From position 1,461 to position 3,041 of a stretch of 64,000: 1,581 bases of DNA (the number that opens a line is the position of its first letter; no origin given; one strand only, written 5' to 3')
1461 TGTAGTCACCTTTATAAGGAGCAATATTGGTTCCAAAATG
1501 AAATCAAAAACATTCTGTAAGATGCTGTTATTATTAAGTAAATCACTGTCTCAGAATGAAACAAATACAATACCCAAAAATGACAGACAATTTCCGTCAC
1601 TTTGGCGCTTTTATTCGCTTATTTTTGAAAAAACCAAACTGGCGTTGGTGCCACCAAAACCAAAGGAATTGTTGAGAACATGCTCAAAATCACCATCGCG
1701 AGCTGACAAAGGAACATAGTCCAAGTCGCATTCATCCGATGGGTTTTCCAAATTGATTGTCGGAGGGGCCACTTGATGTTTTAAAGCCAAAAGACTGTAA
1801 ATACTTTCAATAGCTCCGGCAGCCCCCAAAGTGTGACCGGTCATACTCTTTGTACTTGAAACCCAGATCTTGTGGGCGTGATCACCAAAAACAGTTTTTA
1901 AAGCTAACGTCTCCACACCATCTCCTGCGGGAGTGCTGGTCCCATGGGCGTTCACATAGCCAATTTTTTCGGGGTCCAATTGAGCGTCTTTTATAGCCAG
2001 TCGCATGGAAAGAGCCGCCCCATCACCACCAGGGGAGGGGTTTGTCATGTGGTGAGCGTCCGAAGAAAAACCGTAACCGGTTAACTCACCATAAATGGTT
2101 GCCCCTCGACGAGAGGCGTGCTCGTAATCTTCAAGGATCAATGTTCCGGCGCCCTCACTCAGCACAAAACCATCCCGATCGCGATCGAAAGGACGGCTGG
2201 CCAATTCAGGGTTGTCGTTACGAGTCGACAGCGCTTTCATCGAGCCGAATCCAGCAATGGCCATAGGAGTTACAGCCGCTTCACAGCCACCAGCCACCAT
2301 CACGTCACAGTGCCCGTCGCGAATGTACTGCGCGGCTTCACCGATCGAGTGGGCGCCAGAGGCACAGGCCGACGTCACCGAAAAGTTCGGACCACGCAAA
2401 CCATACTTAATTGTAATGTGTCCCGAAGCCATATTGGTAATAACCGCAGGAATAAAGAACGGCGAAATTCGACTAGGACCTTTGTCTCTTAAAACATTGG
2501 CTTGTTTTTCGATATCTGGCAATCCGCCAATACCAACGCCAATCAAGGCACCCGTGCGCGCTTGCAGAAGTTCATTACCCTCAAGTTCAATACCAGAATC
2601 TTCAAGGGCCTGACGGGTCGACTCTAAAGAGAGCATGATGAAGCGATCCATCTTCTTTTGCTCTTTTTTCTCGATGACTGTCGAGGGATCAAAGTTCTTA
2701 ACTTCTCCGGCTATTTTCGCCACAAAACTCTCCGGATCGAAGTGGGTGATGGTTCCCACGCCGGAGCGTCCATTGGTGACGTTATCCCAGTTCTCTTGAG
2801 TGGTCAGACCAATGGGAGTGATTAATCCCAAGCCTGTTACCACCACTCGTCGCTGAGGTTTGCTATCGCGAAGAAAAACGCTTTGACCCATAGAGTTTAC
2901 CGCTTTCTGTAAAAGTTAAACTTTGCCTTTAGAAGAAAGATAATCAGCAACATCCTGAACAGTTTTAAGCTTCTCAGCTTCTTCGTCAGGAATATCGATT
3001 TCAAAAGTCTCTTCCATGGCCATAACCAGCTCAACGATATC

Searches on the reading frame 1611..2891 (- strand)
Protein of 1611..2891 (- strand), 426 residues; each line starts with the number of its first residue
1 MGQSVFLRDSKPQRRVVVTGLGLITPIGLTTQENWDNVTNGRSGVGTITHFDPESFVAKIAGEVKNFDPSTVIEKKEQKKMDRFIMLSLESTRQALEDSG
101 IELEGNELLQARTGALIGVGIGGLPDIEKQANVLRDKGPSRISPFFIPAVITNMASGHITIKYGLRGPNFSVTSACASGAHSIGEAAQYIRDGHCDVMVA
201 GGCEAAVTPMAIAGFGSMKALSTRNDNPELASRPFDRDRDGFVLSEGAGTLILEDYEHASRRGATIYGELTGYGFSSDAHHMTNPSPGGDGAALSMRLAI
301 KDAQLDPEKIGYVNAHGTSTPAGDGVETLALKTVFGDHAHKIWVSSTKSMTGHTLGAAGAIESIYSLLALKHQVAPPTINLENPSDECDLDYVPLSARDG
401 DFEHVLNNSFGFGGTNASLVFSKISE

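Call 110: search_protein_families(library=pfam, proteins=[window:1611-2891:-], max_evalue=0.00001)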
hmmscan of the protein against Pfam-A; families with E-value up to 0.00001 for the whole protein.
window:1611-2891:- (426 aa): 3 families
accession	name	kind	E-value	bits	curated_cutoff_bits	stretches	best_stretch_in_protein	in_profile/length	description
PF00109.32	ketoacyl-synt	-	5.8e-63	213.3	20.8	1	14-259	2-252/252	Beta-ketoacyl synthase, N-terminal domain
PF02801.28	Ketoacyl-synt_C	-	4.7e-41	140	20.8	1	267-382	1-119/119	Beta-ketoacyl synthase, C-terminal domain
PF00108.29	Thiolase_N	-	1.5e-06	28.3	26.4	1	166-205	75-114/260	Thiolase, N-terminal domain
